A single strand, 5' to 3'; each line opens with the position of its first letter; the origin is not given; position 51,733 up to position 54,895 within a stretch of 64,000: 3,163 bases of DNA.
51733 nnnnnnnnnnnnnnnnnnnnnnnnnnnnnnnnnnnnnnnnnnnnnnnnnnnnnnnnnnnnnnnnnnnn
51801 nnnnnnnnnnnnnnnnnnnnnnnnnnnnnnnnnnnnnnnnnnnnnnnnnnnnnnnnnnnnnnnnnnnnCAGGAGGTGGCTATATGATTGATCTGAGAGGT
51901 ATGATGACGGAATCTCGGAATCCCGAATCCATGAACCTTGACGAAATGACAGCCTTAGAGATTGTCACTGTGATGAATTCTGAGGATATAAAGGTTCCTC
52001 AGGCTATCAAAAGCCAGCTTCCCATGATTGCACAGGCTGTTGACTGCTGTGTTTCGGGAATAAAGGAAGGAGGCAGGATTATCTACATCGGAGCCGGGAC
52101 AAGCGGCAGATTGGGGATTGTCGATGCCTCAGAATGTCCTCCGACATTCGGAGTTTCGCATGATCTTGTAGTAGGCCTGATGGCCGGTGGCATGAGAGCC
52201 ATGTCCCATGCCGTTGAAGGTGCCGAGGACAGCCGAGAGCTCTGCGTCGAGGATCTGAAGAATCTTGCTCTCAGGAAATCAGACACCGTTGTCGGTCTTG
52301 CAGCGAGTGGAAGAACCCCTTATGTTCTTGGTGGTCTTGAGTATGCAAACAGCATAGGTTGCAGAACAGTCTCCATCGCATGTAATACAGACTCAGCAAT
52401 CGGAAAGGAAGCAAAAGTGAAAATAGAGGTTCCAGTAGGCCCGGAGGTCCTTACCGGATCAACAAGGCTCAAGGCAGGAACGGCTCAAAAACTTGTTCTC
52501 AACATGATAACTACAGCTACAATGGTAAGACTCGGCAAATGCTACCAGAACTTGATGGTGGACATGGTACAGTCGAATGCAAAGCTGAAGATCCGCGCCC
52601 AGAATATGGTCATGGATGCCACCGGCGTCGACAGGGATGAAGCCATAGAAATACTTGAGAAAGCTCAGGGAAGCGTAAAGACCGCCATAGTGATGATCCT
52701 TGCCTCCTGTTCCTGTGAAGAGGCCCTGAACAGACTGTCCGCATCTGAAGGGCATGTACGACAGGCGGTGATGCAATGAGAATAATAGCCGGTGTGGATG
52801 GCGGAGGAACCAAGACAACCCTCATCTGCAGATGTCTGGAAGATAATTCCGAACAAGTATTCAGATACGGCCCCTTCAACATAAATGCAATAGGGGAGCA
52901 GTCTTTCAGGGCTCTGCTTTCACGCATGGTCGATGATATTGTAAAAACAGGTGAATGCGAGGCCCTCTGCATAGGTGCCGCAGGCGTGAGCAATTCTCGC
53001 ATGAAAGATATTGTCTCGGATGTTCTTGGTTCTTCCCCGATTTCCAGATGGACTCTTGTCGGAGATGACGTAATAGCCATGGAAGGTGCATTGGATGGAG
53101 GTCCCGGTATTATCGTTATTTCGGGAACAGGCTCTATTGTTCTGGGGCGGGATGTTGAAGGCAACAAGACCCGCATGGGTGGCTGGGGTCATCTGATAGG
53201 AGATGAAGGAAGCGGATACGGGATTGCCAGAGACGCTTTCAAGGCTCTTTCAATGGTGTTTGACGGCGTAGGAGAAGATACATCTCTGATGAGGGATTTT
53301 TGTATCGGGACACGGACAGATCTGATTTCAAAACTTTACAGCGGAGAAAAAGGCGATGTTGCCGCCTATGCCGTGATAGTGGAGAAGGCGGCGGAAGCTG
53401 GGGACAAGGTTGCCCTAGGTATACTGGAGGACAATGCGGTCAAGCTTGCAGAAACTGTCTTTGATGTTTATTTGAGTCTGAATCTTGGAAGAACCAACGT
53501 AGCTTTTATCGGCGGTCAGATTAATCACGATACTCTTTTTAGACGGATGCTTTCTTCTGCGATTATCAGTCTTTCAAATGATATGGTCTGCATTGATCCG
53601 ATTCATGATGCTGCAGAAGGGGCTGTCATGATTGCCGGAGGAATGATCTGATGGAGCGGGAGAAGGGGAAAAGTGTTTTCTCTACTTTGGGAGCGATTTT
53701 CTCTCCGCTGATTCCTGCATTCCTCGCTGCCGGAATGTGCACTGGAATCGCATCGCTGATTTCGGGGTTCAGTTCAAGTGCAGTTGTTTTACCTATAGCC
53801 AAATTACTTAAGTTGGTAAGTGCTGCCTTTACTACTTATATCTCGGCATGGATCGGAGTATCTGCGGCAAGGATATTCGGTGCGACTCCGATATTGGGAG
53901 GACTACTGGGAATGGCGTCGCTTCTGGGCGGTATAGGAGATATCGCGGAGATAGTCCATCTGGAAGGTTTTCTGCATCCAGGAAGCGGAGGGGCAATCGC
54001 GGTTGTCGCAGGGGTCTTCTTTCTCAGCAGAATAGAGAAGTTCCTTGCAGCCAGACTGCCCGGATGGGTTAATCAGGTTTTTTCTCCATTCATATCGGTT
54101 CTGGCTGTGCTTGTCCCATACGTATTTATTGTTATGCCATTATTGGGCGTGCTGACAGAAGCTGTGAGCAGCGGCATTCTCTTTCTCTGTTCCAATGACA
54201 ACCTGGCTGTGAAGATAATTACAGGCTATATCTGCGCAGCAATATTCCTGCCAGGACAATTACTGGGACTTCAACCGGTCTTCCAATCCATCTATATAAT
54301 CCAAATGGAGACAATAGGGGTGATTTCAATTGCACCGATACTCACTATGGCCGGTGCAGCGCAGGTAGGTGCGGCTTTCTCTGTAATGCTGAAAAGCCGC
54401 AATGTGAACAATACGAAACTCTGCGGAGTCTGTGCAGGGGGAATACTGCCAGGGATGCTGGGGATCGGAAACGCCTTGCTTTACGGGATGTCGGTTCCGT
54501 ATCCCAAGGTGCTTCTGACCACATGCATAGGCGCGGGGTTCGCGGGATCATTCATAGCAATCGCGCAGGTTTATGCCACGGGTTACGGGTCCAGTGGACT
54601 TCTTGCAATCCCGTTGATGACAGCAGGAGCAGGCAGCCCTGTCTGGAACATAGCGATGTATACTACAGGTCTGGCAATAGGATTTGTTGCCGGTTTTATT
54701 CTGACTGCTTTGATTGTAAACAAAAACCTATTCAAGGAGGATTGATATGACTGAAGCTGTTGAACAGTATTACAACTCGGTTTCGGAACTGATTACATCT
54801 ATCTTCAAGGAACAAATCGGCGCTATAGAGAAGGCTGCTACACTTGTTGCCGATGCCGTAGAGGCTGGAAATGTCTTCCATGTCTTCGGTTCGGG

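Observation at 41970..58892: A lactate-oxidation (lct-like) module lacking a lactate permease is merged with a MurNAc/amino-sugar salvage module in one 17-gene same-strand cluster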

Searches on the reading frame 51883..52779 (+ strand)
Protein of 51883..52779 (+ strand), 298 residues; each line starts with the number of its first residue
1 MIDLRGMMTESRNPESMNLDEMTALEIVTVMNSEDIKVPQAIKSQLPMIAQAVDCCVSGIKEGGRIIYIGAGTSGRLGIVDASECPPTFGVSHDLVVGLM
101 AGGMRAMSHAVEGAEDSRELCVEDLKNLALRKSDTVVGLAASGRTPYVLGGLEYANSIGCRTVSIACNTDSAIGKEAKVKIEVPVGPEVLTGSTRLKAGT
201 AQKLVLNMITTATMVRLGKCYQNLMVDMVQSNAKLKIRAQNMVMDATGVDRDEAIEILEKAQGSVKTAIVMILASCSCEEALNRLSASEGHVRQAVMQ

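Call 4: search_protein_families(library=pfam, proteins=[window:51883-52779:+])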
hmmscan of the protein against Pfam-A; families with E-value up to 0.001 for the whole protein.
window:51883-52779:+ (298 aa): 6 families
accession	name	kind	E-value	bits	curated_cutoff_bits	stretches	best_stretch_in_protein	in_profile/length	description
PF22645.1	GKRP_SIS_N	-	7.6e-18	64.7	27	1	49-155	2-112/113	Glucokinase regulatory protein N-terminal SIS domain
PF01380.27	SIS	-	8.1e-09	35.8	25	1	129-211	50-130/131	SIS domain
PF13580.11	SIS_2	-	3e-07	31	27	1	41-165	13-136/138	SIS domain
PF22198.1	GKRP_SIS_2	-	1.3e-06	28.7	27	1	48-108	6-66/191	Glucokinase regulatory protein, second SIS domain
PF20741.3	GKRP-like_C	-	4.8e-06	27.5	27.7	1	222-261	1-40/100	C-terminal lid domain of glucokinase regulatory protein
PF14555.12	UBA_4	-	0.00025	21.2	21.8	0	244-273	8-37/43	UBA-like domain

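Call 6: search_protein_families(library=ncbifam, proteins=[window:51883-52779:+])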
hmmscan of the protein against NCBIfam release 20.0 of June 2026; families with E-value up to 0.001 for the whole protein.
window:51883-52779:+ (298 aa): 9 families
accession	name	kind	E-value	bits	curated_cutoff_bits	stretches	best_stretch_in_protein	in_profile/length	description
NF009222.0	PRK12570.1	subfamily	7.6e-131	435.5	255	1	2-297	8-303/307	N-acetylmuramic acid 6-phosphate etherase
NF003915.0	PRK05441.1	subfamily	6.3e-128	426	168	1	5-297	4-296/300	N-acetylmuramic acid 6-phosphate etherase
TIGR00274.1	TIGR00274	equivalog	8e-121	402.6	302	1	7-296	1-290/291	N-acetylmuramic acid 6-phosphate etherase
NF001484.0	PRK00331.1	subfamily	2.6e-07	29.4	381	1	127-245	328-444/601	isomerizing glutamine--fructose-6-phosphate transaminase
TIGR01135.1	glmS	equivalog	8.7e-06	24.5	418.05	1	127-244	333-448/607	glutamine--fructose-6-phosphate transaminase (isomerizing)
TIGR03127.2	RuMP_HxlB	equivalog_domain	1.2e-05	25.3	160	1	128-220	68-162/178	6-phospho-3-hexuloisomerase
NF002805.0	PRK02947.1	subfamily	5.9e-05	22.3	135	1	43-167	20-142/247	sugar isomerase domain-containing protein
TIGR00264.2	TIGR00264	equivalog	8.1e-05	23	80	0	241-270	80-109/112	nascent polypeptide-associated complex protein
NF046059.1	NagB_SO3506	equivalog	0.00054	19.4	430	0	126-196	81-150/330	glucosamine-6-phosphate deaminase NagB-II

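Call 19: find_related_loci(query=window:51883-52779:+, collection=metagenome_contigs, flank=10000)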
Query window:51883-52779:+ (298 aa) in metagenome_contigs; peptide patterns used: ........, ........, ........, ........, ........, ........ (x = any residue, [..] = any of these).
563 stretches matched a pattern; 220 encode a relative of the query (tblastn E <= 1e-3); the best 80 are kept; 80 distinct loci.
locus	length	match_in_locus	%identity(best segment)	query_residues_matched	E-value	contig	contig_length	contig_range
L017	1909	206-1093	83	1-296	2e-179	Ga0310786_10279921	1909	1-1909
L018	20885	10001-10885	62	2-296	2e-118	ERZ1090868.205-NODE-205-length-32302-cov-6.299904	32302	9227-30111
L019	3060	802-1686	62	2-296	1e-121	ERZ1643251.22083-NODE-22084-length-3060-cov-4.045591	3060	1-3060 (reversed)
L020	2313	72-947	60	1-292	5e-119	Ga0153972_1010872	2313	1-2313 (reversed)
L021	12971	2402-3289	60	1-296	5e-113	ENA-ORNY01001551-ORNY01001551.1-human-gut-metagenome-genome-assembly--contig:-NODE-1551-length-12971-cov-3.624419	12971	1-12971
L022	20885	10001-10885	57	2-296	3e-107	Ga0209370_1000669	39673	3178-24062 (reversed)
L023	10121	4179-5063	56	2-296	6e-105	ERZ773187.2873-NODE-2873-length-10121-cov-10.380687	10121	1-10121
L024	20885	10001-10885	57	2-296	2e-104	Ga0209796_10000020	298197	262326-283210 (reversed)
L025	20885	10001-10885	57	2-296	2e-104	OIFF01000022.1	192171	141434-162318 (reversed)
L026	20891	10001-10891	58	2-298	9e-104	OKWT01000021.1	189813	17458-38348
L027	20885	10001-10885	57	2-296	1e-103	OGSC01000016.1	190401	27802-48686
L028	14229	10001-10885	56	2-296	3e-103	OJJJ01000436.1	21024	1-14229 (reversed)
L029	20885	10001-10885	57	2-296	4e-103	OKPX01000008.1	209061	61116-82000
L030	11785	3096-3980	57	2-296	5e-103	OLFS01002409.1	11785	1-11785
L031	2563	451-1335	58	2-296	1e-106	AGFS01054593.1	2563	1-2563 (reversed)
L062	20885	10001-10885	55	3-297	4e-100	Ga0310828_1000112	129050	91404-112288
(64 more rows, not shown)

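Call 55: search_protein_families(library=ncbifam, proteins=[L062:6072-7427:-, L062:7403-8845:-, L062:9192-9929:+, L062:12443-13510:+], max_evalue=1e-10)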
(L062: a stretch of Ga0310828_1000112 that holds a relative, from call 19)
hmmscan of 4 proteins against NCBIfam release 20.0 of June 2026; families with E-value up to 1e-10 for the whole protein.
L062:6072-7427:- (451 aa): 6 families
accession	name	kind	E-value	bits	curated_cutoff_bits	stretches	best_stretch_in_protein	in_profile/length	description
NF045670.1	quin_L_LdhH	equivalog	8.5e-81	272.2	800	1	30-445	298-706/706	L-lactate dehydrogenase (quinone) large subunit LdhH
NF008434.0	PRK11274.1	equivalog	6.2e-77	259.2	333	1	35-424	22-390/409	glycolate oxidase subunit GlcF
NF004898.0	PRK06259.1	equivalog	8.4e-58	196.2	385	1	202-447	257-487/488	fumarate reductase (CoM/CoB) subunit TfrB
NF008369.0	PRK11168.1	equivalog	2.4e-41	141.9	278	1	34-447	9-398/401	anaerobic glycerol-3-phosphate dehydrogenase subunit C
TIGR03379.1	glycerol3P_GlpC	equivalog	2.6e-30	105.5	279.9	1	201-447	156-395/397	anaerobic glycerol-3-phosphate dehydrogenase subunit GlpC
TIGR03288.1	CoB_CoM_SS_B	equivalog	8e-12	45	345.15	0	209-426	2-241/290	CoB--CoM heterodisulfide reductase subunit B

L062:7403-8845:- (480 aa): 6 families
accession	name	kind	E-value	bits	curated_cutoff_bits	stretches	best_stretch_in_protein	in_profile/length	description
TIGR00387.1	glcD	equivalog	2.6e-171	570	567.9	1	47-459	1-413/413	glycolate oxidase subunit GlcD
NF008408.0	PRK11230.1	equivalog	1.5e-115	386.5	897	1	8-466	20-477/499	glycolate oxidase subunit GlcD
NF049975.1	2HglutDHaseYdiJ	equivalog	4.1e-55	187.1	1350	2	188-468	250-547/1018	D-2-hydroxyglutarate dehydrogenase YdiJ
NF008439.0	PRK11282.1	equivalog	2.6e-28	98.9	284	1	53-243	8-196/358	glycolate oxidase subunit GlcE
NF053785.1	DcplphribOxDprE1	equivalog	3.3e-12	46.3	500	1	46-218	17-182/449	decaprenylphosphoryl-beta-D-ribose oxidase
TIGR01678.1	FAD_lactone_ox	subfamily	8.8e-12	44.6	396.8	1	39-225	10-187/438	sugar 1,4-lactone oxidase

L062:9192-9929:+ (245 aa): 13 families
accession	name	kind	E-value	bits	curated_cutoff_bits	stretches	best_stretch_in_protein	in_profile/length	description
TIGR02018.2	his_ut_repres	equivalog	2.2e-55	187.5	220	1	16-241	2-224/226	histidine utilization transcriptional repressor HutC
NF008491.0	PRK11402.1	subfamily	1.5e-50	171.9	269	1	7-244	5-241/243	GntR family transcriptional regulator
NF041547.1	GntR_LSA1692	equivalog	5.2e-45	153.9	275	1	14-245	2-232/233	GntR family transcriptional regulator, LSA1692 subfamily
TIGR02325.1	C_P_lyase_phnF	equivalog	4.7e-41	140.9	156.8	1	14-242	9-237/238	phosphonate metabolism transcriptional regulator PhnF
NF007292.0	PRK09764.1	equivalog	4.2e-40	137.4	281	1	13-241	5-232/240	GntR family transcriptional regulator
NF011575.0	PRK14999.1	equivalog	4.4e-39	134.2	424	1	7-240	6-236/241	histidine utilization repressor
TIGR03337.1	phnR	equivalog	4.5e-37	128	296.75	1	15-242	3-229/231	phosphonate utilization transcriptional regulator PhnR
NF052441.1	TransRegRv0792c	equivalog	1.1e-33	116.6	400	1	13-245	16-248/260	Rv0792c family HTH-type transcriptional regulator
TIGR02404.1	trehalos_R_Bsub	equivalog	5.4e-33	114.6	211.95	1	16-239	3-227/233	trehalose operon repressor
NF007486.0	PRK10079.1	equivalog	9.9e-22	77.8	363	1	21-241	20-239/241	phosphonate metabolism transcriptional regulator PhnF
NF052282.1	PLP_TF_PdxR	equivalog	6.7e-17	61.7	320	1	13-81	1-69/448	MocR-like pyridoxine biosynthesis transcription factor PdxR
NF052290.2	MocR_like_YczR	exception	1.7e-11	43.5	487.4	1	12-121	18-120/458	MocR-like transcription factor YczR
NF047563.1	modulin_PmtR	equivalog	7e-11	42.2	200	0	4-80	3-79/125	PSM export ABC transporter transcriptional regulator PmtR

L062:12443-13510:+ (355 aa): 0 families

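Call 72: search_solved_structures(query=window:51883-52779:+, max_evalue=1e-10)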
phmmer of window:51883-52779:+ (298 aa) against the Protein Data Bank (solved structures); distinct sequences matched with E-value up to 1e-10: 9.
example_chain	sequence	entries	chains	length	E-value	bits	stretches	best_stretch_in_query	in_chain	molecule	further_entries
4s12_A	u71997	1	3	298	6.7e-99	333.5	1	4-295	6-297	N-acetylmuramic acid 6-phosphate etherase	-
4lzj_A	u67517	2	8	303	6.8e-95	320.4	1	4-296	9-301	N-acetylmuramic acid 6-phosphate etherase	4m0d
1nri_A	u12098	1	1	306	7.1e-95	320.4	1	4-296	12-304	Hypothetical protein HI0754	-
4mqu_A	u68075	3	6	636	1.7e-20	76.5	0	9-153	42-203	Glucokinase regulatory protein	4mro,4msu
4ly9_A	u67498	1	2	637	1.8e-20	76.4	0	9-153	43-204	Glucokinase regulatory protein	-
4ohk_A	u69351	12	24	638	1.8e-20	76.4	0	9-153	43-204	Glucokinase regulatory protein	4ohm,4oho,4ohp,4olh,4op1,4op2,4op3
4bb9_A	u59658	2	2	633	3.7e-20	75.4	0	9-153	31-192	GLUCOKINASE REGULATORY PROTEIN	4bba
4lc9_A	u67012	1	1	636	8.4e-19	71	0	8-155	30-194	Glucokinase regulatory protein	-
3w0l_B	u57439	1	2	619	1.5e-18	70.1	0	42-109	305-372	Glucokinase regulatory protein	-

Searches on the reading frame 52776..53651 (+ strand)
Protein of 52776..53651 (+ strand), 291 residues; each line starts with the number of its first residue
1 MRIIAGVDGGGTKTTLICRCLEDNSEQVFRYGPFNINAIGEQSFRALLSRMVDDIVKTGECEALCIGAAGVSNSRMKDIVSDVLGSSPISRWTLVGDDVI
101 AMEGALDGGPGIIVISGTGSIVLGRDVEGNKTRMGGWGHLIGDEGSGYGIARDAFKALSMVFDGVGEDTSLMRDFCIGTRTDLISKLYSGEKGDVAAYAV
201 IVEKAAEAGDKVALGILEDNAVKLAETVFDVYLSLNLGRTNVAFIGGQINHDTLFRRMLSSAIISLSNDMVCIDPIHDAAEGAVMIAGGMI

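Call 4: search_protein_families(library=pfam, proteins=[window:52776-53651:+])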
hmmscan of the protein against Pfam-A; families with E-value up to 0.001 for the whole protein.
window:52776-53651:+ (291 aa): 1 family
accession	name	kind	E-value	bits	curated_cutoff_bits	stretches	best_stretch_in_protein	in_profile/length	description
PF01869.26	BcrAD_BadFG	-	2.6e-31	109.6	31.5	1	6-287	2-271/271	BadF/BadG/BcrA/BcrD ATPase family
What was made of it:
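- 52776..53651 (+): MurK-like BadF/BcrAD-family sugar kinase. PF01869 (call 4).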

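Call 6: search_protein_families(library=ncbifam, proteins=[window:52776-53651:+])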
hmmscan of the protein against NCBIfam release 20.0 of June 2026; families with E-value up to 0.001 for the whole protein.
window:52776-53651:+ (291 aa): 1 family
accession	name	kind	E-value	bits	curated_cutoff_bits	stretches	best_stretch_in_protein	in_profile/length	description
NF046058.1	NagK_SO3507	equivalog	1.9e-20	73.5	370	1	4-247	11-258/295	N-acetylglucosamine kinase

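Call 71: search_solved_structures(query=window:52776-53651:+, max_evalue=0.001)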
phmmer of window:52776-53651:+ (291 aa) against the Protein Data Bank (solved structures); distinct sequences matched with E-value up to 0.001: 7.
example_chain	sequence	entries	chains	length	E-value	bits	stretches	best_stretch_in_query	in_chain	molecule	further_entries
8zo3_A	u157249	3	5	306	5.6e-39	137.3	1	1-287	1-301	N-acetylmuramic acid/N-acetylglucosamine kinase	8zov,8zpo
2e2n_A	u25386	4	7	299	7.3e-23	84.4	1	1-256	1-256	HEXOKINASE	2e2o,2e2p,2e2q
1zc6_A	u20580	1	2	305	1.1e-12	51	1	2-173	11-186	probable N-acetylglucosamine kinase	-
2ch6_A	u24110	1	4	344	2.7e-09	39.9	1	78-166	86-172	N-ACETYL-D-GLUCOSAMINE KINASE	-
2ch5_A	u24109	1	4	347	3e-09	39.8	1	78-166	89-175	NAGK PROTEIN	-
8oqw_A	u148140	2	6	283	0.00071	22.1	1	41-152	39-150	ATPase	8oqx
8ow9_B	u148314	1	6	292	0.00075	22.1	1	41-152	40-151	Putative novel MurNAc kinase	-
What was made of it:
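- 52776..53651 (+): The best PDB hit is 8ZO3, a MurNAc/GlcNAc kinase, at 137 bits over the full length (call 71).
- On MurNAc catabolic module (MurQ plus MurK plus a transporter): The best PDB hit is the MurNAc/GlcNAc kinase 8ZO3, at 137 bits over the full length (call 71).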

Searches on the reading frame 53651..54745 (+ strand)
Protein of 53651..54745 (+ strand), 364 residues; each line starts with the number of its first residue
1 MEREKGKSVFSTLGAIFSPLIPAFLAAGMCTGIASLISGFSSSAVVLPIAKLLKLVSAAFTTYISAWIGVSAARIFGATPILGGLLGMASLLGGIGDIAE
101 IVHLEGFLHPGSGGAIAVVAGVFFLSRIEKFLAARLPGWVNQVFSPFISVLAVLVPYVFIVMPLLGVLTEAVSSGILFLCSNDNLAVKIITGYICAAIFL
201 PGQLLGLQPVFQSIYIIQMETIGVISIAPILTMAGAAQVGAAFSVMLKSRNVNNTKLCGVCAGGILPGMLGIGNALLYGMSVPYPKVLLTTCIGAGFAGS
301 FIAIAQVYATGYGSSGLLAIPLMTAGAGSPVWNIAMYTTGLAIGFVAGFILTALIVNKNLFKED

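Call 4: search_protein_families(library=pfam, proteins=[window:53651-54745:+])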
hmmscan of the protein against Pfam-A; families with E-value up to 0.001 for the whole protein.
window:53651-54745:+ (364 aa): 1 family
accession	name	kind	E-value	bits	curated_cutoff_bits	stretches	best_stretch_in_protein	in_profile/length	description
PF02378.23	PTS_EIIC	-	3.9e-12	46.3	30.7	1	15-293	2-317/319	Phosphotransferase system, EIIC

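Call 6: search_protein_families(library=ncbifam, proteins=[window:53651-54745:+])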
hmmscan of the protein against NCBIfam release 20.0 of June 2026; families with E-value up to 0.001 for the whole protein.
window:53651-54745:+ (364 aa): 7 families
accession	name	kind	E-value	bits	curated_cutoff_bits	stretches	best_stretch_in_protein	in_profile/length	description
NF007152.0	PRK09586.1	equivalog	6.8e-41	141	516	1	9-360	116-474/477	PTS N-acetylmuramic acid transporter subunit IIBC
TIGR01996.1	PTS-II-BC-sucr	equivalog_domain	5.1e-33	114.4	559.3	1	9-354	104-460/461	sucrose-specific PTS transporter subunit IIBC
TIGR01995.1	PTS-II-ABC-beta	subfamily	1.3e-32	113.1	614.7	1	6-358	98-450/618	beta-glucoside-specific PTS transporter subunit IIABC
TIGR01992.1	PTS-IIBC-Tre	equivalog_domain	2.2e-20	73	591.95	2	117-355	234-461/463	PTS system trehalose-specific EIIBC component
NF008236.0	PRK11007.1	equivalog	2.6e-13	49.4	409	1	8-359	106-464/473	PTS trehalose transporter subunit IIBC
NF007335.0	PRK09824.1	equivalog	1.9e-12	46.6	894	1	12-349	105-447/627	PTS beta-glucoside transporter subunit IIABC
TIGR00852.1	pts-Glc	subfamily_domain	1.7e-08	34.1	291.1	1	63-325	7-272/290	maltose/glucose-specific PTS transporter subunit IIC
